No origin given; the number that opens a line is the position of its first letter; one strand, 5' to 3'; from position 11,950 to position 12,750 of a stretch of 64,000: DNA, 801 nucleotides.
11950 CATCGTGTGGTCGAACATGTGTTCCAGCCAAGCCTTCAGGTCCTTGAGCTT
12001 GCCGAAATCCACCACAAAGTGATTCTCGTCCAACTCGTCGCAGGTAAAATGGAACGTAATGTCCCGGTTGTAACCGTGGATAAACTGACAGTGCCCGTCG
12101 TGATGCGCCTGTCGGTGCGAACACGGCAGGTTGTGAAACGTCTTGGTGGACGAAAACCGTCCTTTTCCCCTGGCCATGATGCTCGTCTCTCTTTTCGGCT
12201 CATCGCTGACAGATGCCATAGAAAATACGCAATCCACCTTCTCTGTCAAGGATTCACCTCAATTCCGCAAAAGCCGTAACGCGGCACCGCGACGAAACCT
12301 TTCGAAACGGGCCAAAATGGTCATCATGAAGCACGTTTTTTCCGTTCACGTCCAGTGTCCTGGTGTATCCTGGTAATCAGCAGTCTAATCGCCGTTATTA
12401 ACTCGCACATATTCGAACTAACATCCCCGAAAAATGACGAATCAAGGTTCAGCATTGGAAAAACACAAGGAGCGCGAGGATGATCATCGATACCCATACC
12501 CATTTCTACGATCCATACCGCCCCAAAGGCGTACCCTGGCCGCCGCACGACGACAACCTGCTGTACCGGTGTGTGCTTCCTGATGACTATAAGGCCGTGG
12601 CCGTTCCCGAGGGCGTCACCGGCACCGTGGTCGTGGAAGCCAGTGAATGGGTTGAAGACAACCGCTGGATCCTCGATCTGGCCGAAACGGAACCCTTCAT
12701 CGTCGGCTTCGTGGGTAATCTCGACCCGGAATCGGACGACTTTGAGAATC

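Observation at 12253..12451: MITE family A: four ~190-215 bp copies with 4-bp target-site duplications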

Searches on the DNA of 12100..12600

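Call 9: search_rna_families(source=window, start=12100, end=12600, threshold=evalue, max_evalue=1, show_alignments=3)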
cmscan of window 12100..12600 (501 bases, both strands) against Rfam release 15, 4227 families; matches with E-value up to 1: 0.
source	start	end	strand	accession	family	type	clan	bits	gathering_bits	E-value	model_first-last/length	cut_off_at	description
